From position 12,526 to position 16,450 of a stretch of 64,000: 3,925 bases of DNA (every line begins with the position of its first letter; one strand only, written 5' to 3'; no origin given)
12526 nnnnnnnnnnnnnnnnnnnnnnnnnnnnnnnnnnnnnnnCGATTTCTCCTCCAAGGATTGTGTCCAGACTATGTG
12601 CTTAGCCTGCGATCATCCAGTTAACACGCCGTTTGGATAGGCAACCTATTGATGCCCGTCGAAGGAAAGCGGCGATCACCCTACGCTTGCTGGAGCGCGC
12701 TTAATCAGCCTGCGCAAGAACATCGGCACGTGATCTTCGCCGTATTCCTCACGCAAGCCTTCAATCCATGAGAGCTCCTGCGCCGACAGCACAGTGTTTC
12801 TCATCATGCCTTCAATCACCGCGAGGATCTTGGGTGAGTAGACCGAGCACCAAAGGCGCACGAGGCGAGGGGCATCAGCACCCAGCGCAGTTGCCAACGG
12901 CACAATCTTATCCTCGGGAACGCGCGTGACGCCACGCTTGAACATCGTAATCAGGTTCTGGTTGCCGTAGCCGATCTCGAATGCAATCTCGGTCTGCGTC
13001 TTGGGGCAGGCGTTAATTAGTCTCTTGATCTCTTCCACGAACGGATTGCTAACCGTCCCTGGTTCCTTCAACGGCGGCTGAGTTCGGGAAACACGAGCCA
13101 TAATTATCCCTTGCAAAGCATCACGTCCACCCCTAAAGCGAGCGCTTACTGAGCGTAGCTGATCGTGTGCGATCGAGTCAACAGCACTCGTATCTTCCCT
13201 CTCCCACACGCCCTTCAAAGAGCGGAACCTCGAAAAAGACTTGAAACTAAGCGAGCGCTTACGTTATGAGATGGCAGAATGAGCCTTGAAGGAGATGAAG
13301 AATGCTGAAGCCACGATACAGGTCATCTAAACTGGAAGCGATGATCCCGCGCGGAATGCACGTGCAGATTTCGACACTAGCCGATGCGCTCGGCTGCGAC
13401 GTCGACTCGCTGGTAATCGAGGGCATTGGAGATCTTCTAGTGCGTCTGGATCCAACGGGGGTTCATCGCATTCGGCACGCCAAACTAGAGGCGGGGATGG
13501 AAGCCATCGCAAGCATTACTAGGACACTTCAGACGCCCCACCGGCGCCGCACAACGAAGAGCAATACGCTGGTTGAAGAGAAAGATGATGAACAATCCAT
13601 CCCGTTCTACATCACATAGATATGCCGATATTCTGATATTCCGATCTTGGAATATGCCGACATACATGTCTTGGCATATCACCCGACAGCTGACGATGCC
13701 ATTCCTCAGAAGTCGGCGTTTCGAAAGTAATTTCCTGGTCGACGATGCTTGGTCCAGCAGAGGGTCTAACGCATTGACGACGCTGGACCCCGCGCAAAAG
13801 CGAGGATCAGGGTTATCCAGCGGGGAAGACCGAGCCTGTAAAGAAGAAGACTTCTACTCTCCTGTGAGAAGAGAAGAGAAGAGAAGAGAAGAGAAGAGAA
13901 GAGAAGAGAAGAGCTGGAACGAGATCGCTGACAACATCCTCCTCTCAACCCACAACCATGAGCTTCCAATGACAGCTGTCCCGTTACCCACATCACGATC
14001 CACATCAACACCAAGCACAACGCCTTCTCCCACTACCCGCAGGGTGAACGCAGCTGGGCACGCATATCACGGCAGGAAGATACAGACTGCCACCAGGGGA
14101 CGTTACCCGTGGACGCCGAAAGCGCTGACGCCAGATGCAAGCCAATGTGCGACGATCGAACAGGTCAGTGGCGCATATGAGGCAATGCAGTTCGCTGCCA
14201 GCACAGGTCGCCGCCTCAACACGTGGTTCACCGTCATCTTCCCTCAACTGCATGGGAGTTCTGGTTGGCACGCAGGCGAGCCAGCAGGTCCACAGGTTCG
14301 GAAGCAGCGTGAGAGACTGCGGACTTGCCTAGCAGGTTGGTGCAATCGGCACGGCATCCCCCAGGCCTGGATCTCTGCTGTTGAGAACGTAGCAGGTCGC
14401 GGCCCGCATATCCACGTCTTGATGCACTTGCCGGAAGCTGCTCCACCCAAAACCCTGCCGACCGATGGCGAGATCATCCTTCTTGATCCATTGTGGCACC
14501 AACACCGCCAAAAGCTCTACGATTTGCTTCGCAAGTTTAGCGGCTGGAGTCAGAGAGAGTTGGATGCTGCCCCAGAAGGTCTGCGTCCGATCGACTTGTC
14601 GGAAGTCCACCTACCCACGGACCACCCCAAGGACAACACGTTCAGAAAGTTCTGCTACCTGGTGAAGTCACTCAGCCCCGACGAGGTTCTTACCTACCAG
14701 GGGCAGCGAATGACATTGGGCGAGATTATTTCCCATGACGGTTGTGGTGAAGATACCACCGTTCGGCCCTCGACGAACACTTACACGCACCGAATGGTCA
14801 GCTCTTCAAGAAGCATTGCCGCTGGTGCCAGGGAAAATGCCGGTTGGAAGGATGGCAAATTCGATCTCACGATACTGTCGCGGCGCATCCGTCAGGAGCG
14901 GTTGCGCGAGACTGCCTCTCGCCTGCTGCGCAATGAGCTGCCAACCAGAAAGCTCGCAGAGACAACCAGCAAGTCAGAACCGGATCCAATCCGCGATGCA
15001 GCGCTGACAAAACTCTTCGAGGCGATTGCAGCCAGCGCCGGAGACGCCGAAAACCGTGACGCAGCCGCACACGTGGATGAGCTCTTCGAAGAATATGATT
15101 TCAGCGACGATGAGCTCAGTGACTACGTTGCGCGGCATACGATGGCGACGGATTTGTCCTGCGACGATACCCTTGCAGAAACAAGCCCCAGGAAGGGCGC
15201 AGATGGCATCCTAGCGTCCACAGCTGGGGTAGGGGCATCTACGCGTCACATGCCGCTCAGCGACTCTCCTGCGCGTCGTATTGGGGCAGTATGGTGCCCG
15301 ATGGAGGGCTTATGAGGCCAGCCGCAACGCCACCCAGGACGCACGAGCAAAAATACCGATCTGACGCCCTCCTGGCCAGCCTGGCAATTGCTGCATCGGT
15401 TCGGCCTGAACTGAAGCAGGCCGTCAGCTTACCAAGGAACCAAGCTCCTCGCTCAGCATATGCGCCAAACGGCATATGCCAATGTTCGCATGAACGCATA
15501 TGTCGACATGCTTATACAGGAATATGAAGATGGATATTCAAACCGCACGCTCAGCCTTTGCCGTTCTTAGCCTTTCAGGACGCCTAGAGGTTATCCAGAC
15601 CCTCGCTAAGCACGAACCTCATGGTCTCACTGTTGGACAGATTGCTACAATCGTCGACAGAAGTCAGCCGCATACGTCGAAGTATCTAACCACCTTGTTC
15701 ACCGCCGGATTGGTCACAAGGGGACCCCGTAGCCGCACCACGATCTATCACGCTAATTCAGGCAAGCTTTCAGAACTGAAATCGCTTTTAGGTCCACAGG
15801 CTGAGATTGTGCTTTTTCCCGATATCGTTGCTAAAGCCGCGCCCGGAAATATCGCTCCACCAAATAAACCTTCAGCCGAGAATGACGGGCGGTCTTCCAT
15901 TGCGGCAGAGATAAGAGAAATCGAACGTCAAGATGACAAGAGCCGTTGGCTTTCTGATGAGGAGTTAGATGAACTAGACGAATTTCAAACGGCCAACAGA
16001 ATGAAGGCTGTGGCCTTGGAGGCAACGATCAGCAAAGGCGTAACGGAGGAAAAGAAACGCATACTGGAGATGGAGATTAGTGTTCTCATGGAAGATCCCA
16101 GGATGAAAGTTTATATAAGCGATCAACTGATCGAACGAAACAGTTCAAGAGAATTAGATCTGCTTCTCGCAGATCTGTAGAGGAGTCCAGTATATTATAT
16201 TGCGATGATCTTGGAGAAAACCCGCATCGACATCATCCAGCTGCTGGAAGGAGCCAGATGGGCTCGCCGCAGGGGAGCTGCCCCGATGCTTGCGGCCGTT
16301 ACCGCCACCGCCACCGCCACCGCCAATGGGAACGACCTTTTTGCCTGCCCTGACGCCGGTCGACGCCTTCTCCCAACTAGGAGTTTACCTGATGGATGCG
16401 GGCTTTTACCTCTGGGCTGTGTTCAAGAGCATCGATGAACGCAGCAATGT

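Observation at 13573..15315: HUH Rep-like gene carrying a perfect (GAGAA)x9 pentanucleotide tract at its 5' end: possible slipped-strand phase switch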

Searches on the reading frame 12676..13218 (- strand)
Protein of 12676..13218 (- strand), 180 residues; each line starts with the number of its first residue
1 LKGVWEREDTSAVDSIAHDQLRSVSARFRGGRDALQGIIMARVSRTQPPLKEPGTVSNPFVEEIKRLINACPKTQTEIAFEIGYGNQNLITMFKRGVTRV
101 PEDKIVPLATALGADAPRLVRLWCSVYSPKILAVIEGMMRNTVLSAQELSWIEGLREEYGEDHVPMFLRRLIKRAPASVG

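Call 4: search_protein_families(library=pfam, proteins=[window:12676-13218:-], max_evalue=1)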
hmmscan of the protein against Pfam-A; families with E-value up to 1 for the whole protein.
window:12676-13218:- (180 aa): 0 families

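Call 5: search_protein_families(library=ncbifam, proteins=[window:12676-13218:-], max_evalue=1)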
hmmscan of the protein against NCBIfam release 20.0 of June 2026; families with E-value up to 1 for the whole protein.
window:12676-13218:- (180 aa): 2 families
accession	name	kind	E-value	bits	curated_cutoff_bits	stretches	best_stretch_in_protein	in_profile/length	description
NF005460.0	PRK07056.1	subfamily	0.12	11.2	447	1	90-145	196-252/457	amidase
NF047948.1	male_kill_WMK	equivalog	0.16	11.4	300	1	66-120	171-222/300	WO male-killing family protein Wmk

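Call 48: search_protein_families(library=phrogs, proteins=[window:12676-13218:-], max_evalue=0.01)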
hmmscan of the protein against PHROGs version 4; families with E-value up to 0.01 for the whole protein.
window:12676-13218:- (180 aa): 1 family
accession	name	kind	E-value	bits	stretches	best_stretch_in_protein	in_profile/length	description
phrog_2967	-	transcription regulation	0.00018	22.1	1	57-126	8-76/225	transcriptional regulator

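Call 91: search_protein_families(library=padloc, proteins=[window:12676-13218:-], max_evalue=0.01)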
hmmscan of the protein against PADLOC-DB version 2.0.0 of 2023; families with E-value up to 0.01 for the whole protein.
window:12676-13218:- (180 aa): 0 families

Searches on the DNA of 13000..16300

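Call 90: search_rna_families(source=window, start=13000, end=16300, threshold=evalue, max_evalue=1)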
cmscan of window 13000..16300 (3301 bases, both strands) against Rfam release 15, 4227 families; matches with E-value up to 1: 0.
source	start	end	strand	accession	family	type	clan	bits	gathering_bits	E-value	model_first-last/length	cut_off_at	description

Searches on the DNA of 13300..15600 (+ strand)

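Call 9: search_dna_similar(query=window:13300-15600:+, collection=plasmids, mode=distant)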
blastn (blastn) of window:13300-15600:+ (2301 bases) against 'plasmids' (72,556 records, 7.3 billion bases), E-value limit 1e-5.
No match.

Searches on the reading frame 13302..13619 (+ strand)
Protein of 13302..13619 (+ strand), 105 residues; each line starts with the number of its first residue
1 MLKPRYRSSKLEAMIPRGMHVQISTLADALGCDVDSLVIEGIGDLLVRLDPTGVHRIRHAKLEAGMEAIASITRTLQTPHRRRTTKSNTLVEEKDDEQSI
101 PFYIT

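Call 4: search_protein_families(library=pfam, proteins=[window:13302-13619:+], max_evalue=1)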
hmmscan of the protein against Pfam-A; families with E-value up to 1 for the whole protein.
window:13302-13619:+ (105 aa): 0 families

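Call 5: search_protein_families(library=ncbifam, proteins=[window:13302-13619:+], max_evalue=1)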
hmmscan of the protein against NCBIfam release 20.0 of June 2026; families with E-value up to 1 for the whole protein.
window:13302-13619:+ (105 aa): 1 family
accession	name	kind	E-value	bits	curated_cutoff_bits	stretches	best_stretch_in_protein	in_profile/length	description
TIGR04317.1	W_rSAM_matur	equivalog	0.2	10.7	380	1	15-77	76-141/349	tungsten cofactor oxidoreductase radical SAM maturase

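Call 48: search_protein_families(library=phrogs, proteins=[window:13302-13619:+], max_evalue=0.01)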
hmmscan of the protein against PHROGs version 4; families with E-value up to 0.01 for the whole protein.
window:13302-13619:+ (105 aa): 0 families

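Call 60: find_homologous_proteins(query=window:13302-13616:+, max_evalue=1)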
Query window:13302-13616:+ (105 aa): 1 proteins with E <= 1 among 3 candidates.
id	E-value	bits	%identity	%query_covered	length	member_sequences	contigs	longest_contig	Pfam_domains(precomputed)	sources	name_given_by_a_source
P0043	3.0e-61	222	100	100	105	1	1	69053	-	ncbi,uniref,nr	ncbi:hypothetical protein [Acidisphaera sp. L21]|uniref:hypothetical protein n=1 Tax=Acidisphaera sp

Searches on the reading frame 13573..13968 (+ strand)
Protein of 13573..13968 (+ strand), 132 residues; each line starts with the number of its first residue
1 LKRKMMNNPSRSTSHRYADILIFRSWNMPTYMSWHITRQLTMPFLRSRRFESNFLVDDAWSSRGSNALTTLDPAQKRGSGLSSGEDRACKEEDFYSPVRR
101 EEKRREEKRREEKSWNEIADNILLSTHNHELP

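Call 59: find_homologous_proteins(query=window:13573-13968:+, max_evalue=1)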
Query window:13573-13968:+: 5 candidates shared short words with the query, none scored E <= 1.

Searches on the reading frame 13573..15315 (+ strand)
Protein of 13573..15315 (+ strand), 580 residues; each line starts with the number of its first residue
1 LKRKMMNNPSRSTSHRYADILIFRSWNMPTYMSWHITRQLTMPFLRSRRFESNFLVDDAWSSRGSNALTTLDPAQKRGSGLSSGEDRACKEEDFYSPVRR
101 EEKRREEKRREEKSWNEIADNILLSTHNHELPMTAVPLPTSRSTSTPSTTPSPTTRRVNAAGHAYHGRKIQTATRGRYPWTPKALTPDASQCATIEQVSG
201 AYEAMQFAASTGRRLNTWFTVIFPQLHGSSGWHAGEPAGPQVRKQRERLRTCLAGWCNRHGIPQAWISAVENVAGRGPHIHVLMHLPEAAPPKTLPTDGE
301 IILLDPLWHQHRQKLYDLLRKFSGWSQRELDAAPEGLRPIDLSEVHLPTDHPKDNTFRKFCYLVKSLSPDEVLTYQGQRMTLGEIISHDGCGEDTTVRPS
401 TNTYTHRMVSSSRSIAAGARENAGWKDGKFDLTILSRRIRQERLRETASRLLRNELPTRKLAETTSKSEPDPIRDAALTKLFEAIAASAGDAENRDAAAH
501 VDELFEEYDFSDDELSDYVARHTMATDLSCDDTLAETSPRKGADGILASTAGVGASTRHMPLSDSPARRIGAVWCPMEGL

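Call 4: search_protein_families(library=pfam, proteins=[window:13573-15315:+], max_evalue=1)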
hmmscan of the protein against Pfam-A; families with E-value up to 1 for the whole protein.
window:13573-15315:+ (580 aa): 0 families

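Call 5: search_protein_families(library=ncbifam, proteins=[window:13573-15315:+], max_evalue=1)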
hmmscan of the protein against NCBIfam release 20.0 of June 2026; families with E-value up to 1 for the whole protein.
window:13573-15315:+ (580 aa): 0 families

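Call 7: find_homologous_proteins(query=window:13573-15315:+, max_evalue=0.001)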
Query window:13573-15315:+ (580 aa): 1 proteins with E <= 0.001 among 8000 candidates.
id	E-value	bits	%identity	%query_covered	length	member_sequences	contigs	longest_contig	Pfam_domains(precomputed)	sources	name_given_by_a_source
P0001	0.0e+0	1180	100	88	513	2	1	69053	-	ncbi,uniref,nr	ncbi:hypothetical protein [Acidisphaera sp. L21]|uniref:hypothetical protein n=1 Tax=Acidisphaera sp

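Call 18: find_encoding_contigs(protein=P0001, flank=10000, max_places=6)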
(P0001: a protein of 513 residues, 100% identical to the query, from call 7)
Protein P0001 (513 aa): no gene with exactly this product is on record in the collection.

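Call 28: find_related_loci(query=A3, collection=genome_contigs, flank=6000)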
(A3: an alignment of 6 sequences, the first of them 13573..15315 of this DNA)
Query A3 (580 aa) in genome_contigs; peptide patterns used: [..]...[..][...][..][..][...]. (x = any residue, [..] = any of these).
30 stretches matched a pattern, but none encodes a relative of the query by tblastn (E <= 1e-3).

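Call 85: find_related_loci(query=A3, collection=viral_contigs, flank=5000)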
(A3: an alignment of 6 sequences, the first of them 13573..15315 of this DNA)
Query A3 (580 aa) in viral_contigs; peptide patterns used: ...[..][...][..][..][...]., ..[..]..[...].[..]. (x = any residue, [..] = any of these).
122 stretches matched a pattern, but none encodes a relative of the query by tblastn (E <= 1e-3).
